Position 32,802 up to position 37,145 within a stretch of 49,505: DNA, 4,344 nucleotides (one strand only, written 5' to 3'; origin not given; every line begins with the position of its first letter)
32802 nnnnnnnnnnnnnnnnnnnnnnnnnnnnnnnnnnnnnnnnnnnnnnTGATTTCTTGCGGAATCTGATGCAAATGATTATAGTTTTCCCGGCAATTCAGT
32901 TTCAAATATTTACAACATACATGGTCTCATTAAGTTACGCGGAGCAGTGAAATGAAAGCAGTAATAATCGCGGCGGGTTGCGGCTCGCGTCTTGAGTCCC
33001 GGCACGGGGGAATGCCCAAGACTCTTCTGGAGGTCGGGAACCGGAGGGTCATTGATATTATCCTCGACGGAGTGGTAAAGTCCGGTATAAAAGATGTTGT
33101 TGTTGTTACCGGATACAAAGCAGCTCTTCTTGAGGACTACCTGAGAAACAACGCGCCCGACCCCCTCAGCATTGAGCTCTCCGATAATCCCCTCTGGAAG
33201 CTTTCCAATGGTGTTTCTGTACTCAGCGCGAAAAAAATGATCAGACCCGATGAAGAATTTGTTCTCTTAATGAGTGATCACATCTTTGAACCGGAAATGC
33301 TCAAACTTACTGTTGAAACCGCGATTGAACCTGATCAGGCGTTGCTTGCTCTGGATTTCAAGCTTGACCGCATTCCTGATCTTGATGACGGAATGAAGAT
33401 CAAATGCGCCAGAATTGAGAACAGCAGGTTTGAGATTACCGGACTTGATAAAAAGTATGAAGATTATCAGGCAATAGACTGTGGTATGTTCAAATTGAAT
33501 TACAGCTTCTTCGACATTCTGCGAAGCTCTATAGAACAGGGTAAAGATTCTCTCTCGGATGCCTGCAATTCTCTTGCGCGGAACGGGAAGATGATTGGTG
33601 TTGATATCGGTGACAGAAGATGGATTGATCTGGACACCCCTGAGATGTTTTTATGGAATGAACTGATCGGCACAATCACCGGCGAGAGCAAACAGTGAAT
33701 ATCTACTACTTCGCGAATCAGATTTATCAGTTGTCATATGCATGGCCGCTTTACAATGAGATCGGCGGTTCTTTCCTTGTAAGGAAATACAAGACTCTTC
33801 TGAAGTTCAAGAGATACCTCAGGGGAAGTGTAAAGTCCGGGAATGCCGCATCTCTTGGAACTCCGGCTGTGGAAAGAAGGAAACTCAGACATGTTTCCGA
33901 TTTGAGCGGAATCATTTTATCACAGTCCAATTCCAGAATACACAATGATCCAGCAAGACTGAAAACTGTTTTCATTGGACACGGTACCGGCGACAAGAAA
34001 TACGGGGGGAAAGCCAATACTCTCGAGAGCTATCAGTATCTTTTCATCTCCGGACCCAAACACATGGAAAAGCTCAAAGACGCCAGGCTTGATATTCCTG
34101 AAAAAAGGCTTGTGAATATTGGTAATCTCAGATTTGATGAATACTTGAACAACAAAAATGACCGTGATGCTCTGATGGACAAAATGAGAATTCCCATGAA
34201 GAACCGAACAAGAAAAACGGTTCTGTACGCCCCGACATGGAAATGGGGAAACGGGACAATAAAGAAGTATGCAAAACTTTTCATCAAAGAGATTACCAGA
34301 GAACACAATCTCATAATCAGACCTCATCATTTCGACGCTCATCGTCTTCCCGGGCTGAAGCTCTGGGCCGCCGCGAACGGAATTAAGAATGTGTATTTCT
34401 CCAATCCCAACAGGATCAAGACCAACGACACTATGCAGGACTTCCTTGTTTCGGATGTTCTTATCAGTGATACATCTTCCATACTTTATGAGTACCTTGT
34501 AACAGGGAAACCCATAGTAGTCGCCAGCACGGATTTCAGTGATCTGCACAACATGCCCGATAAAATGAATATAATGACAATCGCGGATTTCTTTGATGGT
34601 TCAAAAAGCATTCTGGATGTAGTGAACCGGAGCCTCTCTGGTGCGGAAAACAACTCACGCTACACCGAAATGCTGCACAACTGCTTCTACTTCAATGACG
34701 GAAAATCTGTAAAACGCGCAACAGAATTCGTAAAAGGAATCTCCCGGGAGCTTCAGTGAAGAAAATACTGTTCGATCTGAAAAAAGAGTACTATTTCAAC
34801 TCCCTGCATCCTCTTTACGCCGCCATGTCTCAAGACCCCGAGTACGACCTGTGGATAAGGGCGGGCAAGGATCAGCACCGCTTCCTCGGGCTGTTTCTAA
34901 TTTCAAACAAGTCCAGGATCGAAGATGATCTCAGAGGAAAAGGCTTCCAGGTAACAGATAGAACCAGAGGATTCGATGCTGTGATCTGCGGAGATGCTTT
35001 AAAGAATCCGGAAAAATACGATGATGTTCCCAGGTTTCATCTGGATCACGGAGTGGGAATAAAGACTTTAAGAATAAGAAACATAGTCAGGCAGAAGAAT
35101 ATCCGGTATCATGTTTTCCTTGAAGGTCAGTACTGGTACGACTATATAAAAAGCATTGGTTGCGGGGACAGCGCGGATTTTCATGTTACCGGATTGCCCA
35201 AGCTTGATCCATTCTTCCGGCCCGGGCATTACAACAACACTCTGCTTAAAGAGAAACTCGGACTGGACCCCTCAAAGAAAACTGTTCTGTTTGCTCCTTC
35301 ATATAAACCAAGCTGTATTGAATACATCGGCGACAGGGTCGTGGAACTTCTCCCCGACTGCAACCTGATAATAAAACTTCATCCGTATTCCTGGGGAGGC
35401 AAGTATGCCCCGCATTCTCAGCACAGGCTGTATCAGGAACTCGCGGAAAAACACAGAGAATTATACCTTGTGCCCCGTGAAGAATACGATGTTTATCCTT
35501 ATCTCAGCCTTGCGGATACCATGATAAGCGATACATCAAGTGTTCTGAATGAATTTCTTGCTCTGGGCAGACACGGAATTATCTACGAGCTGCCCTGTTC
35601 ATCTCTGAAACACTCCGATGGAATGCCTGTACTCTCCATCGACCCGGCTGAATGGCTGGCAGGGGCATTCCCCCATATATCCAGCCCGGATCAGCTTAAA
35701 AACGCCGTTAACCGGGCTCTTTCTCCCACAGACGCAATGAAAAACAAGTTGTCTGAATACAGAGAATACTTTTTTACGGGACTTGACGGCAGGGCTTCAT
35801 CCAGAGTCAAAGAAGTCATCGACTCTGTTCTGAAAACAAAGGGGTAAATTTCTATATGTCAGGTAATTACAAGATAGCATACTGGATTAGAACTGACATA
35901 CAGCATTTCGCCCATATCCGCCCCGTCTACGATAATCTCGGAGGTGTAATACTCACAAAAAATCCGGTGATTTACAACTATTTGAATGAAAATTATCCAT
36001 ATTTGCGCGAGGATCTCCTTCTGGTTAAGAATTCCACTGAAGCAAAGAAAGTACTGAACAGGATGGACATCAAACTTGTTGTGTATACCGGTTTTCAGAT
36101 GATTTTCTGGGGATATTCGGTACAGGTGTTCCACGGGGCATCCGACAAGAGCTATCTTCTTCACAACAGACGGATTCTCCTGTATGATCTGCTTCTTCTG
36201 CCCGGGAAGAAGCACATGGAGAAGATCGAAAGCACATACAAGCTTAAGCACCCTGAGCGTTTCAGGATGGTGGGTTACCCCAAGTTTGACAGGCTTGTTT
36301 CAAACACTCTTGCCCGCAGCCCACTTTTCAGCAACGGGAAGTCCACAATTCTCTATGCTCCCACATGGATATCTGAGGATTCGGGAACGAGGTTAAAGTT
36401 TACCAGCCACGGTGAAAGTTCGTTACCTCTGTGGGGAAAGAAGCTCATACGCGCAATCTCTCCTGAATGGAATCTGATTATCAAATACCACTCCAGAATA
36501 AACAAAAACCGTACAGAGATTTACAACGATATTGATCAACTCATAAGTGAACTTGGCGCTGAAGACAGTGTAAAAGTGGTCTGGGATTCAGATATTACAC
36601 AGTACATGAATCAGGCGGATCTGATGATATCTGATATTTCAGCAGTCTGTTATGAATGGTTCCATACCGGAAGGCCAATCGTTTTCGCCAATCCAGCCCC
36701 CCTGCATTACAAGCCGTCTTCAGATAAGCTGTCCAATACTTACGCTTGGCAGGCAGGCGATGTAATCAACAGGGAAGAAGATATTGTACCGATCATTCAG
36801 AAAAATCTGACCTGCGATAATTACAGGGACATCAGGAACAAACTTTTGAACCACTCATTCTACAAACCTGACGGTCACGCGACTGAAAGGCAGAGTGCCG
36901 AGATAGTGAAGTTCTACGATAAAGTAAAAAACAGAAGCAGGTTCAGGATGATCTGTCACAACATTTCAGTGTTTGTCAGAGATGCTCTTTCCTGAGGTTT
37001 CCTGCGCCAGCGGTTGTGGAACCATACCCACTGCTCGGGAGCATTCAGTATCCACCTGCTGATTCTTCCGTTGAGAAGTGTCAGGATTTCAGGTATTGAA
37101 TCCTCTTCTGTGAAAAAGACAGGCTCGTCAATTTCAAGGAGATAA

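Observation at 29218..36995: Teichoic-acid-like CDP-glycerol polymer locus with four tandem TagF-family paralogs in a probable LPS-bearing diderm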

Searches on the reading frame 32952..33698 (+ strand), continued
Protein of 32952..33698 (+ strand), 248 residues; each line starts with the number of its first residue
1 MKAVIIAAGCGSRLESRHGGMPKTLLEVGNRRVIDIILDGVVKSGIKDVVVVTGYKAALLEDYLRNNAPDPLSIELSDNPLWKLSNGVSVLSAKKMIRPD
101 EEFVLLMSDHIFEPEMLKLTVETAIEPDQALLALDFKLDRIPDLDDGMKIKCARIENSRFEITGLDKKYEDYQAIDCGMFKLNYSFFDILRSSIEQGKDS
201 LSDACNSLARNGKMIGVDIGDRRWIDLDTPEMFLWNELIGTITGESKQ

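Call 90: find_encoding_contigs(protein=P0243, flank=7000, max_places=1)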
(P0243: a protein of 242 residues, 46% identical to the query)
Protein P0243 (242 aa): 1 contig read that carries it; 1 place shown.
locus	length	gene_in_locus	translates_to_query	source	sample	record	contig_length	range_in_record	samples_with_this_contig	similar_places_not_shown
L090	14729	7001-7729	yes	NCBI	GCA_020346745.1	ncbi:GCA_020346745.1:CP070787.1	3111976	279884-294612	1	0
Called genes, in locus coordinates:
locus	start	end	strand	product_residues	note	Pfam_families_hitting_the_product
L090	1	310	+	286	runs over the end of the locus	PF01098:FTSW_RODA_SPOVE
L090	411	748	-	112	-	PF12127:FloA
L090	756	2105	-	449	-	PF01972:SDH_protease (weak), PF25145:NfeD1b_N, PF24961:NfeD_membrane, PF01957:NfeD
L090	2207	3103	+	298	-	PF03279:Lip_A_acyltrans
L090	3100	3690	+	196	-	PF01300:Sua5_yciO_yrdC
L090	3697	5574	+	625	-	PF00664:ABC_membrane, PF00005:ABC_tran, PF02463:SMC_N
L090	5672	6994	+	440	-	PF07994:NAD_binding_5, PF01658:Inos-1-P_synth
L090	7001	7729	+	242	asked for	PF00483:NTP_transferase, PF12804:NTP_transf_3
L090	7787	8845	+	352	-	PF04464:Glyphos_transf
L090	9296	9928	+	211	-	PF13439:Glyco_transf_4 (weak), PF00534:Glycos_transf_1, PF13692:Glyco_trans_1_4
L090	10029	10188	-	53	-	PF01257:2Fe-2S_thioredx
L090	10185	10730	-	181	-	PF02518:HATPase_c, PF13589:HATPase_c_3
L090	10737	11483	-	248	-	PF02811:PHP (weak), PF13263:PHP_C (weak)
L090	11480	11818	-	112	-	PF07085:DRTGG (weak)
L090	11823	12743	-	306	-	PF00571:CBS, PF13581:HATPase_c_2, PF02518:HATPase_c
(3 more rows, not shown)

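Call 91: find_encoding_contigs(protein=P0232, flank=7000, max_places=1)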
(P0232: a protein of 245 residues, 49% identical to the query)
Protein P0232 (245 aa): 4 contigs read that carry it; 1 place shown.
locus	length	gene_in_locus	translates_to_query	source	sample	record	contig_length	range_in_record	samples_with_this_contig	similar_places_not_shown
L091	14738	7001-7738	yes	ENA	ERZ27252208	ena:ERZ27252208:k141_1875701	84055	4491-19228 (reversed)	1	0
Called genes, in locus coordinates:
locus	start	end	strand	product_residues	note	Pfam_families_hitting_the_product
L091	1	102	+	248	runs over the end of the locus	PF03848:TehB, PF13489:Methyltransf_23, PF13649:Methyltransf_25, PF13847:Methyltransf_31, PF08241:Methyltransf_11, PF08242:Methyltransf_12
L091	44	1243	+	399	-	PF13439:Glyco_transf_4, PF00534:Glycos_transf_1, PF13692:Glyco_trans_1_4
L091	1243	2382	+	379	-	PF13439:Glyco_transf_4, PF00534:Glycos_transf_1, PF13692:Glyco_trans_1_4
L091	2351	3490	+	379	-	PF13439:Glyco_transf_4, PF00534:Glycos_transf_1, PF13692:Glyco_trans_1_4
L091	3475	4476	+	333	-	PF01075:Glyco_transf_9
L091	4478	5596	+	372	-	PF04464:Glyphos_transf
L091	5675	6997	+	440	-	PF07994:NAD_binding_5, PF01658:Inos-1-P_synth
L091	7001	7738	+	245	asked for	PF00483:NTP_transferase, PF12804:NTP_transf_3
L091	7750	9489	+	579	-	PF03415:Peptidase_C11, PF18962:Por_Secre_tail (weak)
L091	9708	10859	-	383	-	PF01266:DAO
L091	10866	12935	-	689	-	PF13510:Fer2_4, PF00890:FAD_binding_2 (weak), PF03486:HI0933_like (weak), PF07992:Pyr_redox_2, PF12831:FAD_oxidored (weak), PF13450:NAD_binding_8 (weak), PF12837:Fer4_6 (weak), PF04324:Fer2_BFD, +4 more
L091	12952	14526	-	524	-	PF03721:UDPG_MGDP_dh_N, PF00984:UDPG_MGDP_dh, PF03720:UDPG_MGDP_dh_C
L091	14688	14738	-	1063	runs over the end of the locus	-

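Call 97: find_related_loci(query=A11, collection=metagenome_contigs, flank=6000)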
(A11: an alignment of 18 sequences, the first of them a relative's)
Query A11 (248 aa) in metagenome_contigs; peptide patterns used: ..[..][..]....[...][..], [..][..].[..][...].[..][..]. (x = any residue, [..] = any of these).
600 stretches matched a pattern (row limit reached: there are more); 582 encode a relative of the query (tblastn E <= 1e-3); the best 80 are kept; 80 distinct loci.
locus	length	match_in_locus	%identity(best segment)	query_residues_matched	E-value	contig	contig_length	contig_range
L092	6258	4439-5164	53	1-242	7e-83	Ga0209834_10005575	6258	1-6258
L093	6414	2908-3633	49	1-242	6e-79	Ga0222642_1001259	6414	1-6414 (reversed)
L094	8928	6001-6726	49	1-242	2e-78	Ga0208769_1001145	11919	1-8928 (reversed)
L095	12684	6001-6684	45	1-231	7e-61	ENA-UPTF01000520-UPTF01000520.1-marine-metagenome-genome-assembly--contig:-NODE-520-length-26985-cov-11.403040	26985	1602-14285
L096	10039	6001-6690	45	1-233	1e-59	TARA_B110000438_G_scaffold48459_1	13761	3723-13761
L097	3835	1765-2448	43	1-231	4e-59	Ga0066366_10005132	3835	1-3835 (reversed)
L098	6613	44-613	50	53-242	2e-58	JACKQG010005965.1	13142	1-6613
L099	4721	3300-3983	42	1-231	4e-58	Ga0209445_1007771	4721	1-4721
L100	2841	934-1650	42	1-240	2e-57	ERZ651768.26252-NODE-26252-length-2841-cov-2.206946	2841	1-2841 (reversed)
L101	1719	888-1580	43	1-233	6e-58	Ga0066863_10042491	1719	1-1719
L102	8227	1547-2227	42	1-231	4e-56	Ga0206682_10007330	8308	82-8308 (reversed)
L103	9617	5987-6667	44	1-231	3e-54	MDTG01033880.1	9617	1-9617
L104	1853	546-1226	45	1-231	5e-55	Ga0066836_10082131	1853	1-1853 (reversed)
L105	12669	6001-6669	42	4-231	1e-53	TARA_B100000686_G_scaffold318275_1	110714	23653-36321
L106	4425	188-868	41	1-231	8e-52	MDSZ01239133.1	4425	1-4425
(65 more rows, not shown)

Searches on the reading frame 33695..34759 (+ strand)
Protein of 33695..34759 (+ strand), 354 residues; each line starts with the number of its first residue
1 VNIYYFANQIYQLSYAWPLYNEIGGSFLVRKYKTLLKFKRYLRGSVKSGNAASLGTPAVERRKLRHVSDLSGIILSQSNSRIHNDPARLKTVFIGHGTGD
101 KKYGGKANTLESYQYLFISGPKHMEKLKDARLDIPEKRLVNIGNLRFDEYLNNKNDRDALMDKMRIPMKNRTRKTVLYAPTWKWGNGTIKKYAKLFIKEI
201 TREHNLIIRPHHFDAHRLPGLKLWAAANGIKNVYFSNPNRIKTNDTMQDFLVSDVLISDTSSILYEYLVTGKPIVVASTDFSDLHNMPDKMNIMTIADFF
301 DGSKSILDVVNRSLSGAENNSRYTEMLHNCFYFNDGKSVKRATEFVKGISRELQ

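Call 3: search_protein_families(library=pfam, proteins=[window:33695-34759:+], max_evalue=0.01)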
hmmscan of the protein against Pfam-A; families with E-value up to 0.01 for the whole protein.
window:33695-34759:+ (354 aa): 2 families
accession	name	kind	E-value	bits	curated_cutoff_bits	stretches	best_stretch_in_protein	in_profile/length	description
PF04464.20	Glyphos_transf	-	6.3e-20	71.9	22.1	1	110-346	132-365/367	CDP-Glycerol:Poly(glycerophosphate) glycerophosphotransferase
PF02350.25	Epimerase_2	-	7.3e-05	22.2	30.6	1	119-346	129-346/347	UDP-N-acetylglucosamine 2-epimerase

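Call 4: search_protein_families(library=ncbifam, proteins=[window:33695-34759:+], max_evalue=0.01)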
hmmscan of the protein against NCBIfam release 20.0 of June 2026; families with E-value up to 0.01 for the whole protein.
window:33695-34759:+ (354 aa): 5 families
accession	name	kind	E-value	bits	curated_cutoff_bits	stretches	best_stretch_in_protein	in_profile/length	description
NF041713.1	Tar_polymTarL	equivalog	6.6e-09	34.9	1000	1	101-342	315-555/562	teichoic acid ribitol-phosphate polymerase TarL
NF046086.1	BFO_1060_trans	domain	1.9e-08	33.8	200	2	99-199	90-187/365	BFO_1060 family glycosyltransferase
NF041712.1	techglyph_taseTarF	equivalog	8.8e-07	28.3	550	1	111-286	149-321/388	teichoic acid glycerol-phosphate transferase TarF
NF041711.1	TagprimaseTarB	equivalog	0.002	17.4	500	0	117-283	156-298/362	teichoic acid glycerol-phosphate primase TarB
TIGR04396.2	surf_polysacc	subfamily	0.002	17.4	125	0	151-347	169-360/427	surface carbohydrate biosynthesis protein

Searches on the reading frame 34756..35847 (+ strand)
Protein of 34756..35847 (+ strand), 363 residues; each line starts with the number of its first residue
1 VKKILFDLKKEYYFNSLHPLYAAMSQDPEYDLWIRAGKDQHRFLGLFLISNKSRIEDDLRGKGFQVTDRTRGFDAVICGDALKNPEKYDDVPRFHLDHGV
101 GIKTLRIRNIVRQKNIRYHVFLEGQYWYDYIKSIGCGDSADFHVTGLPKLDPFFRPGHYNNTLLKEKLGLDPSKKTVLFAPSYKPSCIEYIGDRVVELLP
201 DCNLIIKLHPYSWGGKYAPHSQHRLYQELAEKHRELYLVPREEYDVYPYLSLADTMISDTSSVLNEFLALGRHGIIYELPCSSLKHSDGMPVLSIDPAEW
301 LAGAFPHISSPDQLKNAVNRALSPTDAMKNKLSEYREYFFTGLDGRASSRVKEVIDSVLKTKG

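Call 3: search_protein_families(library=pfam, proteins=[window:34756-35847:+], max_evalue=0.01)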
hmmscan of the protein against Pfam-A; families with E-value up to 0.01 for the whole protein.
window:34756-35847:+ (363 aa): 1 family
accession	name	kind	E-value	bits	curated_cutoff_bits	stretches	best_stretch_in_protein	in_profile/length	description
PF04464.20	Glyphos_transf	-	1.2e-12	47.9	22.1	1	141-355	159-365/367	CDP-Glycerol:Poly(glycerophosphate) glycerophosphotransferase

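Call 4: search_protein_families(library=ncbifam, proteins=[window:34756-35847:+], max_evalue=0.01)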
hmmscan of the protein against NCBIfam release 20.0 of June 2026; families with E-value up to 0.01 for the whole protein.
window:34756-35847:+ (363 aa): 1 family
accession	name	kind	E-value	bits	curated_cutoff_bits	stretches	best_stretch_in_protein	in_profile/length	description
NF046086.1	BFO_1060_trans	domain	0.00015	21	200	1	194-360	213-365/365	BFO_1060 family glycosyltransferase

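Call 28: search_solved_structures(query=window:34756-35847:+, max_evalue=0.01, show_alignments=2)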
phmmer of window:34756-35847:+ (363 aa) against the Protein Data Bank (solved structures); distinct sequences matched with E-value up to 0.01: 1.
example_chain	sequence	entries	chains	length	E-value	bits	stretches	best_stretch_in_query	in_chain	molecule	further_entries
8qoy_A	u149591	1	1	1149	0.00023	23.6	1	131-280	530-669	TagF-like capsule polymerase Cps3D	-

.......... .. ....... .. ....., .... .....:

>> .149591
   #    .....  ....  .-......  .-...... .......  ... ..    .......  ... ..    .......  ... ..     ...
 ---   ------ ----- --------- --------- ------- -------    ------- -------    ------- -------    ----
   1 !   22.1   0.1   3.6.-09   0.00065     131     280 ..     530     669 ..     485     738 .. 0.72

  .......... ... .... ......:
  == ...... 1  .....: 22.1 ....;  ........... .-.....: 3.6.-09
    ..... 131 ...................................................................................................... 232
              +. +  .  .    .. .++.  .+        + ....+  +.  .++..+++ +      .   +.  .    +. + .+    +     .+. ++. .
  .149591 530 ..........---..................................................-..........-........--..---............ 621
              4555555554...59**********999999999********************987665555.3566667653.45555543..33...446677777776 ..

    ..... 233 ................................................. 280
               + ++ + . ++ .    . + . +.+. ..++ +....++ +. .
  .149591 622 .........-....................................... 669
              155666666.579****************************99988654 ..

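Call 66: search_solved_structures(query=A5, max_evalue=0.01, show_alignments=2)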
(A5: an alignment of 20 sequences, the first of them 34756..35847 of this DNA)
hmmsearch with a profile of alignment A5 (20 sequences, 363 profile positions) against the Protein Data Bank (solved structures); distinct sequences matched with E-value up to 0.01: 2.
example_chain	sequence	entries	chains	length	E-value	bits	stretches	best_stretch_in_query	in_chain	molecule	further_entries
8qoy_A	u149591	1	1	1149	1.5e-05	27.3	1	144-289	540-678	TagF-like capsule polymerase Cps3D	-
8va1_A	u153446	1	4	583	5.5e-05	25.5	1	144-280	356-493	Teichoic acid ribitol-phosphate polymerase TarL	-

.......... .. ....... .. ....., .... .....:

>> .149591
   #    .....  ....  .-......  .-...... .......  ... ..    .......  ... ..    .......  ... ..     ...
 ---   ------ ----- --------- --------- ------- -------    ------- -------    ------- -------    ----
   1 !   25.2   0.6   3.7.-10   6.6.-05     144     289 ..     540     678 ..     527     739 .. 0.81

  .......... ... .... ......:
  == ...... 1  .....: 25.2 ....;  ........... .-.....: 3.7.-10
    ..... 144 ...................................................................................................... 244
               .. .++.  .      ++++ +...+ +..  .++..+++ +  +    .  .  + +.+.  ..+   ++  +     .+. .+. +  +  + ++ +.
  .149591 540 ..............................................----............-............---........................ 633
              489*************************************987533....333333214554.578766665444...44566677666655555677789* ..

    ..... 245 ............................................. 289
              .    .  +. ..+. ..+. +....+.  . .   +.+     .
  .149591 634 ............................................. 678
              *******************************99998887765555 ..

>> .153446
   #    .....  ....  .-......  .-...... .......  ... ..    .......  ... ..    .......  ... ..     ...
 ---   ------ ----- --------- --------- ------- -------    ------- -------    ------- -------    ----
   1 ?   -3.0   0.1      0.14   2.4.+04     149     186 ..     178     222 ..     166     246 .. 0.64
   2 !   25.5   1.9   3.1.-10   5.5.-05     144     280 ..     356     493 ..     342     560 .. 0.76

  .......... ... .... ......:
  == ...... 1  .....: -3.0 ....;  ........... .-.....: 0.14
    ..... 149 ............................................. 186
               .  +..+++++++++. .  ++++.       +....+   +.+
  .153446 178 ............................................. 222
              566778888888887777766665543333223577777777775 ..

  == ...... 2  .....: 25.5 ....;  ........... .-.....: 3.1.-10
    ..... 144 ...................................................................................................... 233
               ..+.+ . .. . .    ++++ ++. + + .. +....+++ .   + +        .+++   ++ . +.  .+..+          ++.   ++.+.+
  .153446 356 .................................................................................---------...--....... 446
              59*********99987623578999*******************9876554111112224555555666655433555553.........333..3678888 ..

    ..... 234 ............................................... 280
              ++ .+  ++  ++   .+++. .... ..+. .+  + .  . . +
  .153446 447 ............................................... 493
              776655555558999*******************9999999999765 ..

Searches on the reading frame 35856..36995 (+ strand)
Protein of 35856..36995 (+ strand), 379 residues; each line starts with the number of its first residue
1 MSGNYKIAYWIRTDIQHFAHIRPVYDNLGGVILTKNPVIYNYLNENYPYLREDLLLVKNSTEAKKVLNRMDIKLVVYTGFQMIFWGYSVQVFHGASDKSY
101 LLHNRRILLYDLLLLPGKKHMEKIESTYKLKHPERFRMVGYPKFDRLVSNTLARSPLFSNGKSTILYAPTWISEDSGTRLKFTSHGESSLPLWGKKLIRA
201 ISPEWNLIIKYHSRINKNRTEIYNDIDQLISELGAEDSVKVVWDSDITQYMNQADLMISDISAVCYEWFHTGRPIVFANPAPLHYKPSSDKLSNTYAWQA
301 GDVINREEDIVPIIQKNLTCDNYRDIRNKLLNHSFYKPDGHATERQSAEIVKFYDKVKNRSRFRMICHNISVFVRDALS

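Call 3: search_protein_families(library=pfam, proteins=[window:35856-36995:+], max_evalue=0.01)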
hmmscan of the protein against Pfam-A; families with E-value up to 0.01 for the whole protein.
window:35856-36995:+ (379 aa): 1 family
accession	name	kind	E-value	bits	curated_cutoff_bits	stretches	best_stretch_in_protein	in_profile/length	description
PF04464.20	Glyphos_transf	-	4e-21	75.8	22.1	1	56-346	82-361/367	CDP-Glycerol:Poly(glycerophosphate) glycerophosphotransferase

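Call 4: search_protein_families(library=ncbifam, proteins=[window:35856-36995:+], max_evalue=0.01)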
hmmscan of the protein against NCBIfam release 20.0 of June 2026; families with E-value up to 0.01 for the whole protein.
window:35856-36995:+ (379 aa): 2 families
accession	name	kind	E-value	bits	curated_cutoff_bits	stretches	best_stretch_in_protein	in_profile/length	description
NF046086.1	BFO_1060_trans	domain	9.2e-08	31.6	200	1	196-354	213-364/365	BFO_1060 family glycosyltransferase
NF041713.1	Tar_polymTarL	equivalog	0.0019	16.9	1000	1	159-349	385-558/562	teichoic acid ribitol-phosphate polymerase TarL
